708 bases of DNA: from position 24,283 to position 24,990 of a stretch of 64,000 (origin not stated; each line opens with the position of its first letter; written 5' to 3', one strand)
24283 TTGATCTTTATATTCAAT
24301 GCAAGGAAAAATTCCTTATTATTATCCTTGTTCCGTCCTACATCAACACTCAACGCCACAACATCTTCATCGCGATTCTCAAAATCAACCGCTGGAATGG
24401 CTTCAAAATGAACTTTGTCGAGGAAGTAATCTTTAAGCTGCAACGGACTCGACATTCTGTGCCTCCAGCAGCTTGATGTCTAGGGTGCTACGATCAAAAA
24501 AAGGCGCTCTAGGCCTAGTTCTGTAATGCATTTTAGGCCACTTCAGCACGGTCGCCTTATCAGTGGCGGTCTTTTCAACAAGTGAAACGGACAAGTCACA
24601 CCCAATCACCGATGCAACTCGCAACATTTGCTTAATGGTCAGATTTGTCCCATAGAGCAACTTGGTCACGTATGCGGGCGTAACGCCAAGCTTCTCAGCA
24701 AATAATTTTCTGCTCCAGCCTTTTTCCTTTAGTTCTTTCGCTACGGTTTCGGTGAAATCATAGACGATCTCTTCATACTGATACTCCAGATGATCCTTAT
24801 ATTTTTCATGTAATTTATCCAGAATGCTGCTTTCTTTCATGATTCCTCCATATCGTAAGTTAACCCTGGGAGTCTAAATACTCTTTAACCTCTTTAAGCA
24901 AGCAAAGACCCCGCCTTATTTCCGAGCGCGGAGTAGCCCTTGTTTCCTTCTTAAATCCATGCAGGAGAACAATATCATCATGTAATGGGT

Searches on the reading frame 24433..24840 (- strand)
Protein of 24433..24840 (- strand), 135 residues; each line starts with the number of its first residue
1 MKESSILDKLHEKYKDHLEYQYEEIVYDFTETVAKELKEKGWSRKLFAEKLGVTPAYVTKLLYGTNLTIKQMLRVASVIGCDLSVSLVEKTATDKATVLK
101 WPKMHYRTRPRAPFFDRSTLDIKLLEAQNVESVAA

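Call 4: search_protein_families(library=pfam, proteins=[window:24433-24840:-])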
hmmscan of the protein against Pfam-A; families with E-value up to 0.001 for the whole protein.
window:24433-24840:- (135 aa): 3 families
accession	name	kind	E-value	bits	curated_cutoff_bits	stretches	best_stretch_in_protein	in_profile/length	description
PF01381.28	HTH_3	-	1.1e-09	38.6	23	1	35-84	3-53/55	Helix-turn-helix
PF13443.12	HTH_26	-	3.6e-05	24.4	22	1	35-83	4-54/63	Cro/C1-type HTH DNA-binding domain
PF13744.12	HTH_37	-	6.3e-05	23.1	27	1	31-86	21-78/80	Helix-turn-helix domain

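Call 15: find_encoding_contigs(protein=window:24433-24840:-, flank=6000, max_places=10)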
Protein window:24433-24840:- (135 aa): 14 contigs read that carry it; 7 places shown.
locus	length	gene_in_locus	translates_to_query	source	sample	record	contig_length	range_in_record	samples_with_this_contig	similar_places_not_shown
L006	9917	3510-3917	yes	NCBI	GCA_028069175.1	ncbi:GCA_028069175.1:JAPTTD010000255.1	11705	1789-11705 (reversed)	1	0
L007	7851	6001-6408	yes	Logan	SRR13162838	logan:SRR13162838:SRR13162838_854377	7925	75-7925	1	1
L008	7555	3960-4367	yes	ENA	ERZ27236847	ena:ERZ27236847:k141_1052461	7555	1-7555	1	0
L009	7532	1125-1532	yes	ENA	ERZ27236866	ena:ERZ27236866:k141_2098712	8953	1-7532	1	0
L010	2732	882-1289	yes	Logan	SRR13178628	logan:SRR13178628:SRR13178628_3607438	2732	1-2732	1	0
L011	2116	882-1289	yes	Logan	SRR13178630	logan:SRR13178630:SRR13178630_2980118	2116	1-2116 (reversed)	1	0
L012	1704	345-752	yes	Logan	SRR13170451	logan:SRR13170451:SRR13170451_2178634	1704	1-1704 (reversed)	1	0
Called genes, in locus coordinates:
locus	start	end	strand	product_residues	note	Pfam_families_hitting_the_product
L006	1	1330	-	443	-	PF00795:CN_hydrolase, PF02540:NAD_synthase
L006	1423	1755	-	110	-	-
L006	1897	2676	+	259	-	PF00588:SpoU_methylase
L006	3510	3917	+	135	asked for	PF01381:HTH_3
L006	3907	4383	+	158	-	PF02556:SecB (weak)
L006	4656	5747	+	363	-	PF01734:Patatin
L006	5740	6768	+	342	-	PF18144:SMODS (weak), PF21654:DncV-like_NTFase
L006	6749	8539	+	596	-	PF14461:Prok-E2_B, PF00899:ThiF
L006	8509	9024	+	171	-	PF14464:Prok-JAB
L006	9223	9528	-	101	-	PF01381:HTH_3, PF13443:HTH_26 (faint)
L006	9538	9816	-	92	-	PF05015:HigB-like_toxin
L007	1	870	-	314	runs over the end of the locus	?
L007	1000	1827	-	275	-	PF00590:TP_methylase, PF23016:RsmI_C (weak)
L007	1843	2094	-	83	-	-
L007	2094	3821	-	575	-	PF00795:CN_hydrolase, PF02540:NAD_synthase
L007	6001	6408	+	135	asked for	PF01381:HTH_3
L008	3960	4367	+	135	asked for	PF01381:HTH_3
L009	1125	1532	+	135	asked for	PF01381:HTH_3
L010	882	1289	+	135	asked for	PF01381:HTH_3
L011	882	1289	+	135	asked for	PF01381:HTH_3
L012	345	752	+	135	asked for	PF01381:HTH_3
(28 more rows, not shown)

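Call 16: find_homologous_proteins(query=window:24433-24840:-, max_evalue=0.00001)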
Query window:24433-24840:- (135 aa): 1 proteins with E <= 0.00001 among 21 candidates.
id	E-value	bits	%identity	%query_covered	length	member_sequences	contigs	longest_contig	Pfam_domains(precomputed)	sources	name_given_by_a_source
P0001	3.3e-82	291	100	100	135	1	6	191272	PF01381.29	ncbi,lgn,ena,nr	ncbi:MAG: helix-turn-helix transcriptional regulator [Nitrospiraceae bacterium]|nr:helix-turn-helix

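Call 30: search_protein_representatives(protein=window:24433-24840:-)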
Query: 135 residues. Proteins with E-value up to 0.001 (for the whole library): 1392; up to 1e-10: 34; up to 1e-30: 1. The best 150 are listed.
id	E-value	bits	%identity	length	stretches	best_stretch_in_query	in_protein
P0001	1.0e-82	290.5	100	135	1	1-135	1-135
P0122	3.2e-22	95.2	43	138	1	7-105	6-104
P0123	2.6e-16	76.1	46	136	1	5-89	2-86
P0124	3.4e-14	69.2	42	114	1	5-103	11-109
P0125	7.8e-14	68.1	47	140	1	9-94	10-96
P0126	2.8e-13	66.3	41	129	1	19-130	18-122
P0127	5.1e-12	62.2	39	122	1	12-103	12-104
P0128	7.1e-12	61.7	44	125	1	17-112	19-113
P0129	7.4e-12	61.7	45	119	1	10-87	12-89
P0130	8.1e-12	61.6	43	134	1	7-93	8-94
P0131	9.1e-12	61.4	37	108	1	3-96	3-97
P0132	1.1e-11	61.2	44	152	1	8-92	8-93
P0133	1.2e-11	61.0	42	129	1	12-89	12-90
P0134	1.3e-11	60.9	44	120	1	18-87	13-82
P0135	1.3e-11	60.9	40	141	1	1-96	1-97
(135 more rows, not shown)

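Call 38: find_homologous_proteins(query=A3, max_evalue=1e-8)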
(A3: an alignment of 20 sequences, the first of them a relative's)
Query A3 (20 sequences) (135 aa, profile of the alignment): 244 proteins with E <= 1e-8 among 4198 candidates; the best 120 are listed.
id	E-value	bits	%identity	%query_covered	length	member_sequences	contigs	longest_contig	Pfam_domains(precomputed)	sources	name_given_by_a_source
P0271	6.7e-43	164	43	56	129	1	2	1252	PF13744.13,PF01381.29,PF13443.13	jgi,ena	-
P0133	9.5e-43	163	43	56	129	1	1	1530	PF12844.14,PF01381.29,PF13560.13,PF13443.13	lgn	-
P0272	1.3e-40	156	46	59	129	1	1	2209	PF01381.29,PF13443.13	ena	-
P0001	1.5e-40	156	100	100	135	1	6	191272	PF01381.29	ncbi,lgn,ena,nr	ncbi:MAG: helix-turn-helix transcriptional regulator [Nitrospiraceae bacterium]|nr:helix-turn-helix 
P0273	2.0e-40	156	42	57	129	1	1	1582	PF01381.29,PF13443.13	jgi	jgi:transcriptional regulator with XRE-family HTH domain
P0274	4.1e-40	154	44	70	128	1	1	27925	PF13744.13,PF01381.29,PF13560.13,PF13443.13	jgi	jgi:transcriptional regulator with XRE-family HTH domain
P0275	7.0e-40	154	44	64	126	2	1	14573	PF13744.13,PF01381.29,PF13560.13,PF13443.13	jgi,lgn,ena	-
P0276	7.6e-40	154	41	57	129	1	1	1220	PF01381.29,PF13560.13,PF13443.13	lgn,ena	-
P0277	1.1e-39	153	36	100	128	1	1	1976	PF13744.13,PF01381.29,PF13560.13,PF13443.13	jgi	-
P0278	1.4e-39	153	43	69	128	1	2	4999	PF13744.13,PF01381.29,PF13560.13,PF13443.13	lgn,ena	-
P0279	1.9e-39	152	43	69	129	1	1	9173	PF13744.13,PF01381.29,PF13560.13,PF13443.13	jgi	-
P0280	1.9e-39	152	43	69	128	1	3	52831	PF13744.13,PF01381.29,PF13560.13,PF13443.13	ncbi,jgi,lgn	-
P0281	3.5e-39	151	43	56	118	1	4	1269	PF12844.14,PF01381.29,PF13560.13,PF13443.13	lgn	-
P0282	6.5e-39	151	46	67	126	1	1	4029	PF01381.29,PF13443.13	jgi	jgi:transcriptional regulator with XRE-family HTH domain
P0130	1.3e-38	150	44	61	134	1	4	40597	PF13744.13,PF01381.29,PF13560.13,PF13443.13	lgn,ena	-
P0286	3.4e-38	148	45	67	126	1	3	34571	PF13744.13,PF01381.29,PF13443.13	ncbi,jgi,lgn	-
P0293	1.1e-37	147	42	62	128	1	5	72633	PF13744.13,PF12844.14,PF01381.29,PF13443.13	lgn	-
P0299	2.6e-37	145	42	62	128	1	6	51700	PF01381.29,PF13443.13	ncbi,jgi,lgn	-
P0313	1.8e-35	139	38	65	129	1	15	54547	PF13744.13,PF01381.29,PF13443.13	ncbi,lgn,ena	-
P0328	3.0e-34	135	38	61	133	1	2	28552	PF13744.13,PF01381.29,PF13560.13,PF13443.13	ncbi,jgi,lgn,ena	-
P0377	4.3e-29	119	37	67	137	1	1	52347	PF13744.13,PF01381.29,PF13560.13,PF13443.13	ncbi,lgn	-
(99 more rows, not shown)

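Call 39: find_encoding_contigs(protein=P0274, flank=4000, max_places=2)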
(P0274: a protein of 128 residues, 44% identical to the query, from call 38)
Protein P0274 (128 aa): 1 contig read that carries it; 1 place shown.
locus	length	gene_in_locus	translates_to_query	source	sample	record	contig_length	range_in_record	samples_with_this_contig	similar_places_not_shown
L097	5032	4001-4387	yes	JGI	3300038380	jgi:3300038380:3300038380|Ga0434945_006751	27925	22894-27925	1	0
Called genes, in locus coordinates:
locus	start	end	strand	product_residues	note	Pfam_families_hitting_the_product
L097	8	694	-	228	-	PF00027:cNMP_binding, PF13545:HTH_Crp_2, PF00325:Crp (weak)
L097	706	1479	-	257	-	PF03747:ADP_ribosyl_GH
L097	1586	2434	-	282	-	PF13385:Laminin_G_3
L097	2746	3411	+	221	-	PF00142:Fer4_NifH, PF01656:CbiA (weak)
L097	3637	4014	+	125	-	PF05973:Gp49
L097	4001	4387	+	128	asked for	PF13744:HTH_37 (weak), PF13560:HTH_31 (weak), PF13443:HTH_26, PF01381:HTH_3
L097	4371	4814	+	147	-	PF02556:SecB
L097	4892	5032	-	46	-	?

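Call 40: find_encoding_contigs(protein=P0280, flank=4000, max_places=2)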
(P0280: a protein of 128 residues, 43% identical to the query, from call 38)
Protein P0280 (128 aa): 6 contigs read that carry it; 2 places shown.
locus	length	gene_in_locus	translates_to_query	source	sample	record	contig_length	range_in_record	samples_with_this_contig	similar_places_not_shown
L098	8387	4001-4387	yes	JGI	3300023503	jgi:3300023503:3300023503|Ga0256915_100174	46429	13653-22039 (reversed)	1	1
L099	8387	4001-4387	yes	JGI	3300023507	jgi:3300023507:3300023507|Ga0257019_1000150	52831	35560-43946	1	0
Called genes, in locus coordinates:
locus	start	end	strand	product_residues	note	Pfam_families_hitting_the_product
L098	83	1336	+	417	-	-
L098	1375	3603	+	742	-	PF02384:N6_Mtase (faint), PF07669:Eco57I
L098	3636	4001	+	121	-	PF05973:Gp49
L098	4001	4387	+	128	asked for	PF13744:HTH_37 (weak), PF13443:HTH_26, PF01381:HTH_3, PF13560:HTH_31 (weak)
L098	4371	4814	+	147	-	PF02556:SecB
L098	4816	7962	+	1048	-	PF13091:PLDc_2, PF04851:ResIII (faint), PF00176:SNF2-rel_dom, PF00271:Helicase_C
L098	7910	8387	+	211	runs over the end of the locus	-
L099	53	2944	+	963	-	PF02384:N6_Mtase (faint), PF20473:MmeI_Mtase (weak), PF07669:Eco57I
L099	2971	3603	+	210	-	-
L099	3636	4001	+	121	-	PF05973:Gp49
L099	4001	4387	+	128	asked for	PF13744:HTH_37 (weak), PF13443:HTH_26, PF01381:HTH_3, PF13560:HTH_31 (weak)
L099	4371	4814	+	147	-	PF02556:SecB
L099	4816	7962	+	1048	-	PF13091:PLDc_2, PF04851:ResIII (faint), PF00176:SNF2-rel_dom, PF00271:Helicase_C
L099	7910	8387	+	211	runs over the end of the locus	-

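Call 41: find_encoding_contigs(protein=P0130, flank=4000, max_places=2)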
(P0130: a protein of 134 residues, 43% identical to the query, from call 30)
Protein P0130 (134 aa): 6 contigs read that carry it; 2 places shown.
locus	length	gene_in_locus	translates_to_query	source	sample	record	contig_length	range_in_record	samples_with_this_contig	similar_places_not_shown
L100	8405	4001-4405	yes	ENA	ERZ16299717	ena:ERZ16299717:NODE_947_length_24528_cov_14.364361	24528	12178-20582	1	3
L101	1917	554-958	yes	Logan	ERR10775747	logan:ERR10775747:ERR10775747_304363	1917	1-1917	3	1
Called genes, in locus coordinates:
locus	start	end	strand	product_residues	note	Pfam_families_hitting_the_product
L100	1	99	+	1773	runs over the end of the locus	PF13086:AAA_11, PF13245:AAA_19 (faint), PF13604:AAA_30 (weak), PF13087:AAA_12, PF18741:MTES_1575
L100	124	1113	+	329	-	-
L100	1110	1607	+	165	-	PF01844:HNH (weak)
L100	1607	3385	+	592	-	PF13541:ChlI, PF00158:Sigma54_activat (faint), PF00493:MCM (faint), PF01078:Mg_chelatase, PF07728:AAA_5, PF01078:Mg_chelatase (weak), PF13335:Mg_chelatase_C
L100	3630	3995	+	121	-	PF05973:Gp49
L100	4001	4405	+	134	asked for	PF13560:HTH_31 (weak), PF13744:HTH_37 (weak), PF13443:HTH_26, PF01381:HTH_3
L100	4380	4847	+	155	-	PF02556:SecB (weak)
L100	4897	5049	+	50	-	-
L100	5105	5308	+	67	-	-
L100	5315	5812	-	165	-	-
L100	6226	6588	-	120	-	-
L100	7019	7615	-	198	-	PF12773:DZR (weak), PF13240:Zn_Ribbon_1 (faint)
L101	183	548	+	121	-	PF05973:Gp49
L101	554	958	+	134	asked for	PF13560:HTH_31 (weak), PF13744:HTH_37 (weak), PF13443:HTH_26, PF01381:HTH_3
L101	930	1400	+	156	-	PF02556:SecB (weak)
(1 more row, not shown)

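Call 42: find_encoding_contigs(protein=P0286, flank=4000, max_places=2)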
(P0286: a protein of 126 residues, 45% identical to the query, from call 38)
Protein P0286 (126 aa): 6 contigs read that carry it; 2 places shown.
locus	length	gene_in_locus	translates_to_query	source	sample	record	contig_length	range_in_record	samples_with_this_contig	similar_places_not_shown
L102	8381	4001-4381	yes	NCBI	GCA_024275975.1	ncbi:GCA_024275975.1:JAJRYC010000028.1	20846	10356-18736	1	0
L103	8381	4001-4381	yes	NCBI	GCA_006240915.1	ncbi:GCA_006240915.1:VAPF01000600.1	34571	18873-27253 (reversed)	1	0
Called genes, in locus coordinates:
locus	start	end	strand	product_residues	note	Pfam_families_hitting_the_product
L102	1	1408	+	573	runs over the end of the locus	-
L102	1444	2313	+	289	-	PF00288:GHMP_kinases_N, PF08544:GHMP_kinases_C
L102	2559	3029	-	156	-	-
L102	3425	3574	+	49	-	-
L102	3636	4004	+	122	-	PF05973:Gp49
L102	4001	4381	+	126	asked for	PF13744:HTH_37 (weak), PF13443:HTH_26, PF01381:HTH_3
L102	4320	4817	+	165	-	-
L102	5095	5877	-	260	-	PF03306:AAL_decarboxy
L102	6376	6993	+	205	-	PF00196:GerE, PF08281:Sigma70_r4_2 (weak)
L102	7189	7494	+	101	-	PF10614:CsgF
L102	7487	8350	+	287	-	PF03783:CsgG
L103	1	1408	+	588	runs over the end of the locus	-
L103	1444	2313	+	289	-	PF00288:GHMP_kinases_N, PF08544:GHMP_kinases_C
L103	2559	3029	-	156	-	-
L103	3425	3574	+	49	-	-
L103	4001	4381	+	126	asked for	PF13744:HTH_37 (weak), PF13443:HTH_26, PF01381:HTH_3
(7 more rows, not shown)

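Call 49: find_encoding_contigs(protein=P0293, flank=4000, max_places=2)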
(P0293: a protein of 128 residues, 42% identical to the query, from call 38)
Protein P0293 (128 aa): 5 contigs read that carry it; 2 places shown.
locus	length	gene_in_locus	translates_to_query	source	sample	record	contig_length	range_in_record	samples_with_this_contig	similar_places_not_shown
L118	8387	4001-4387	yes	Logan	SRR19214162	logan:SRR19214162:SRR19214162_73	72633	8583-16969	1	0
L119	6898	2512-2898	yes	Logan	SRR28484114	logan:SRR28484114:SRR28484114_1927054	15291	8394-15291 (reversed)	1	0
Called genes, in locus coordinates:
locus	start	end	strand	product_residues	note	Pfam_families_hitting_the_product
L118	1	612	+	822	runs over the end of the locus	PF07669:Eco57I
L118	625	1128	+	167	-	PF28043:KwaA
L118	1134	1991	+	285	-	-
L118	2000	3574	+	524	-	PF00078:RVT_1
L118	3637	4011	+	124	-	PF05973:Gp49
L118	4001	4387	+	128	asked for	PF13744:HTH_37 (weak), PF12844:HTH_19 (faint), PF13443:HTH_26, PF01381:HTH_3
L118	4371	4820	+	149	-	PF02556:SecB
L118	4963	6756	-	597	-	PF03235:GmrSD_N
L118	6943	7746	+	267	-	PF12686:DUF3800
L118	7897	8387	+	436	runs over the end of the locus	PF01637:ATPase_2 (faint), PF13173:AAA_14, PF13635:DUF4143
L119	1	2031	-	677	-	?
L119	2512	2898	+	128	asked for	PF13744:HTH_37 (weak), PF12844:HTH_19 (faint), PF13443:HTH_26, PF01381:HTH_3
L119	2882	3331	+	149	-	PF02556:SecB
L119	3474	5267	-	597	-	PF03235:GmrSD_N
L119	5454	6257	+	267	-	PF12686:DUF3800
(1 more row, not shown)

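Call 50: find_encoding_contigs(protein=P0313, flank=4000, max_places=3)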
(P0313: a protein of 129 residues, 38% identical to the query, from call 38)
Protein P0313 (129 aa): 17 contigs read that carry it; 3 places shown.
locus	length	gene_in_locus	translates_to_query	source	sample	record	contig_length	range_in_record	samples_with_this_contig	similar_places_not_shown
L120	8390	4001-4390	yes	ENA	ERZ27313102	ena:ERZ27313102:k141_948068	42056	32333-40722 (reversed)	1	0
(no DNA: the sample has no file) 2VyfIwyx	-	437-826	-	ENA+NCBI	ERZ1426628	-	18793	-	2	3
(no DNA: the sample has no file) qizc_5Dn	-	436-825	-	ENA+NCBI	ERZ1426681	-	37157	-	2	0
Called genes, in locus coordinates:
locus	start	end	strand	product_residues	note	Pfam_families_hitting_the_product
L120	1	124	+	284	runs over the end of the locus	PF00763:THF_DHG_CYH, PF02882:THF_DHG_CYH_C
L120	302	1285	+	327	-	PF28597:T2SSF_N, PF00482:T2SSF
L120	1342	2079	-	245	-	PF01695:IstB_IS21, PF04851:ResIII (faint), PF00308:Bac_DnaA (weak), PF02562:PhoH (weak)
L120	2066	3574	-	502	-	PF00665:rve (weak), PF22483:Mu-transpos_C_2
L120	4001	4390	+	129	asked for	PF13744:HTH_37 (weak), PF01381:HTH_3, PF13443:HTH_26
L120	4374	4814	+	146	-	PF02556:SecB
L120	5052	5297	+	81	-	PF01402:RHH_1 (weak), PF02697:VAPB_antitox (faint)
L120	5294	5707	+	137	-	PF01850:PIN, PF13470:PIN_3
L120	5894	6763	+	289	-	PF00483:NTP_transferase, PF12804:NTP_transf_3 (weak)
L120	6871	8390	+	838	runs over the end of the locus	PF02190:LON_substr_bdg, PF00004:AAA, PF07728:AAA_5 (weak), PF22667:Lon_lid, PF05362:Lon_C, PF13541:ChlI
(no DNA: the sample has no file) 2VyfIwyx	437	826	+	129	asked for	PF13744:HTH_37 (weak), PF01381:HTH_3, PF13443:HTH_26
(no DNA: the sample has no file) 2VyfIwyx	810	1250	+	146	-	PF02556:SecB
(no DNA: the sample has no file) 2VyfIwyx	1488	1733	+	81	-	PF01402:RHH_1 (weak), PF02697:VAPB_antitox (faint)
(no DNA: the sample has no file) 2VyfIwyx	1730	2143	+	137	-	PF01850:PIN, PF13470:PIN_3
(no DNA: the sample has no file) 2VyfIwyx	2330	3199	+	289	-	PF00483:NTP_transferase, PF12804:NTP_transf_3 (weak)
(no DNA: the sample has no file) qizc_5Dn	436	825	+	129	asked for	PF13744:HTH_37 (weak), PF01381:HTH_3, PF13443:HTH_26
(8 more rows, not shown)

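Call 51: find_encoding_contigs(protein=P0328, flank=4000, max_places=2)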
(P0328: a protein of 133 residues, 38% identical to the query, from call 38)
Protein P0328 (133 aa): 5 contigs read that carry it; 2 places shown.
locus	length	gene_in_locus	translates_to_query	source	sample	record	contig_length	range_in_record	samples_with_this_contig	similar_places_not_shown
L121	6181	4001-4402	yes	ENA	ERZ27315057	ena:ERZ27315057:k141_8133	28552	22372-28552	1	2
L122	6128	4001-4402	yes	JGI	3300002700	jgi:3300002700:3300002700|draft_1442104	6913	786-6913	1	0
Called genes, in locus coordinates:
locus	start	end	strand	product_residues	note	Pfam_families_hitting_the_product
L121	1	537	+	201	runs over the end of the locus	PF01885:PTS_2-RNA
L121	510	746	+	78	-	PF00515:TPR_1 (weak)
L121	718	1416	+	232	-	-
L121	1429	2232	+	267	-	PF14281:PDDEXK_4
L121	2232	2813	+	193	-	-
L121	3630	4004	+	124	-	PF05973:Gp49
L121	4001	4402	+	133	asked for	PF13560:HTH_31 (faint), PF13744:HTH_37 (weak), PF13443:HTH_26, PF01381:HTH_3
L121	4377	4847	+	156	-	PF02556:SecB (weak)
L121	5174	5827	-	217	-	PF01936:NYN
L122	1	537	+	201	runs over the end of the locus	PF01885:PTS_2-RNA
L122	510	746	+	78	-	PF00515:TPR_1 (weak)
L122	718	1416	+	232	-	-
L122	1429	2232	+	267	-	PF14281:PDDEXK_4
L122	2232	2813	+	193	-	-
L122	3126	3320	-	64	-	PF13333:rve_2 (weak), PF13683:rve_3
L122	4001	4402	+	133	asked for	PF13560:HTH_31 (faint), PF13744:HTH_37 (weak), PF13443:HTH_26, PF01381:HTH_3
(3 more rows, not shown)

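Call 57: search_solved_structures(query=A3, max_evalue=0.01, show_alignments=2)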
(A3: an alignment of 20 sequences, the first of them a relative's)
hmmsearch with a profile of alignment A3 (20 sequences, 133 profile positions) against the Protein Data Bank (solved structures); distinct sequences matched with E-value up to 0.01: 33.
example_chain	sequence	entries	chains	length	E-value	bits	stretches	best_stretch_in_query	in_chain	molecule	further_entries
4mct_A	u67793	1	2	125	2.5e-07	33.7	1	31-108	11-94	Antidote protein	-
4mcx_A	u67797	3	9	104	6.6e-07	32.4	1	31-83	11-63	Antidote protein | Antitoxin HigA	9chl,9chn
6chv_A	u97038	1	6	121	9.9e-07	31.8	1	31-83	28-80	Antitoxin HigA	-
9sf2_A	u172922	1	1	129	1.1e-06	31.6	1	38-85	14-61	Transcriptional regulator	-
6cf1_A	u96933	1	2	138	1.4e-06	31.3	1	31-83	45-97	Antitoxin HigA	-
5k98_B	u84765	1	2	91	6.5e-06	29.2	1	38-94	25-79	Antitoxin HipB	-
2wiu_B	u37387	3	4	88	7.1e-06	29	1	38-94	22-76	HTH-TYPE TRANSCRIPTIONAL REGULATOR HIPB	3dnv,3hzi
4yg4_A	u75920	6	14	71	1.2e-05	28.3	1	38-84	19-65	Antitoxin HipB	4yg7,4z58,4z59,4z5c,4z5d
4yg1_A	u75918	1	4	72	1.4e-05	28.1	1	38-84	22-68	Antitoxin HipB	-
3tgn_A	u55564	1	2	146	1.7e-05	27.8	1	7-60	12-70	Adc operon repressor AdcR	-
4z5h_A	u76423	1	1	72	1.9e-05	27.7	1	38-84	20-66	Antitoxin HipB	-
3tyr_A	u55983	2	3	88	5.5e-05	26.2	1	32-84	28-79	Transcriptional regulator | Predicted transcriptional regulator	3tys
2mez_A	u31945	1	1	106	0.00014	24.8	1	25-96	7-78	Multiprotein Bridging Factor (MBP-like)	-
3cec_A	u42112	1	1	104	0.00018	24.5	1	31-102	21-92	Putative antidote protein of plasmid maintenance system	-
2b5a_A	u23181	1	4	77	0.00019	24.4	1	27-83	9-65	C.BclI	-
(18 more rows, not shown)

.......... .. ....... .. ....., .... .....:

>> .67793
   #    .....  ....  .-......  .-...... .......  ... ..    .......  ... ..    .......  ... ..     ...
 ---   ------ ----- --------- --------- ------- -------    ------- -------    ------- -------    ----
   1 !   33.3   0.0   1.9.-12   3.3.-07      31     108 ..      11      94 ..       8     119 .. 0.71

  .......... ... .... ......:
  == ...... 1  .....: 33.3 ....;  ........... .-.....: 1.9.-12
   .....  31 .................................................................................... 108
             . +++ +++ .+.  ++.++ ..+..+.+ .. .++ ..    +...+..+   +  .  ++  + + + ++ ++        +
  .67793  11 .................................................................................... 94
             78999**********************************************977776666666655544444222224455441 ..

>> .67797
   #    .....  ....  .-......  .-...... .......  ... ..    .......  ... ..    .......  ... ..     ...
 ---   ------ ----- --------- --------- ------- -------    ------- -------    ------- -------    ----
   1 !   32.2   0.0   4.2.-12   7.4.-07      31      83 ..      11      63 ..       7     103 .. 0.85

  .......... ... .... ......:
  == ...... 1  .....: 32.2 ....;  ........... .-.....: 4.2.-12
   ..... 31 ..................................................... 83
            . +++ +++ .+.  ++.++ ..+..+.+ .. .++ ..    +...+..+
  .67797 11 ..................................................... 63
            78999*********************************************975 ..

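Call 58: search_protein_families(library=padloc, proteins=[window:24433-24840:-], max_evalue=0.00001)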
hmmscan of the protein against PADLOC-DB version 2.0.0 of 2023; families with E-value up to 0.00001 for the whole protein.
window:24433-24840:- (135 aa): 4 families
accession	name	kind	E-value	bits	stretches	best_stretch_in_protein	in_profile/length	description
PDLC04757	PDC-M64B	-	9.1e-10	36.6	1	5-83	7-85/128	-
PDLC04758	PDC-M64B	-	4.1e-07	28.5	1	25-83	27-86/123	-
PDLC04760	PDC-M64C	-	6.2e-07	27.7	1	4-83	3-82/93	-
PDLC04759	PDC-M64B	-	2.4e-06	25.6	1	28-89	26-88/135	-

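Call 64: search_dna_similar(query=window:24433-24840:-, collection=plasmids, mode=protein, max_evalue=0.000001, max_rows=25)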
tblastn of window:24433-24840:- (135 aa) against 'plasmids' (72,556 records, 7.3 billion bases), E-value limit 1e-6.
No match.

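Call 65: search_dna_similar(query=window:24433-24840:-, collection=phages, mode=protein, max_evalue=0.000001, max_rows=25)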
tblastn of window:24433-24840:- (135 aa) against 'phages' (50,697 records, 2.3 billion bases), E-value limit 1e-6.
No match.

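Call 66: find_encoding_contigs(protein=P0299, flank=4000, max_places=3)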
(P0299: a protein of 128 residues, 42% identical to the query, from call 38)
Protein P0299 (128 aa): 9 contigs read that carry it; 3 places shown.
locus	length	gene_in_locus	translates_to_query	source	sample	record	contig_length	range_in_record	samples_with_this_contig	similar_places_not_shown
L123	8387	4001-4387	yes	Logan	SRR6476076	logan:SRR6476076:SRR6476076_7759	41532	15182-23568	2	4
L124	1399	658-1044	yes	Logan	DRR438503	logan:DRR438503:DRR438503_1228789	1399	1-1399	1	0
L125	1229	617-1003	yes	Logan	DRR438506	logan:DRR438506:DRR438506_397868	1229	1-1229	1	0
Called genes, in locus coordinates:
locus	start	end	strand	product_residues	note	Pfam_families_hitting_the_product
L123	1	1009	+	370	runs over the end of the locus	-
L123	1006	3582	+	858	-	PF00176:SNF2-rel_dom, PF04851:ResIII, PF00271:Helicase_C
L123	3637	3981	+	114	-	PF05973:Gp49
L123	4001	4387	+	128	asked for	PF13443:HTH_26, PF01381:HTH_3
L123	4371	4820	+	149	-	PF02556:SecB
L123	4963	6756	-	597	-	PF03235:GmrSD_N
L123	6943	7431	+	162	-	-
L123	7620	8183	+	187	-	PF01637:ATPase_2 (faint), PF13173:AAA_14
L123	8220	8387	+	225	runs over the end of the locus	PF13635:DUF4143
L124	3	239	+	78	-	?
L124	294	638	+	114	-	PF05973:Gp49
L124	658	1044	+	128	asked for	PF13443:HTH_26, PF01381:HTH_3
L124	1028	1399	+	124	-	?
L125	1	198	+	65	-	?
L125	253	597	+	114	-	PF05973:Gp49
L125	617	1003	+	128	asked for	PF13443:HTH_26, PF01381:HTH_3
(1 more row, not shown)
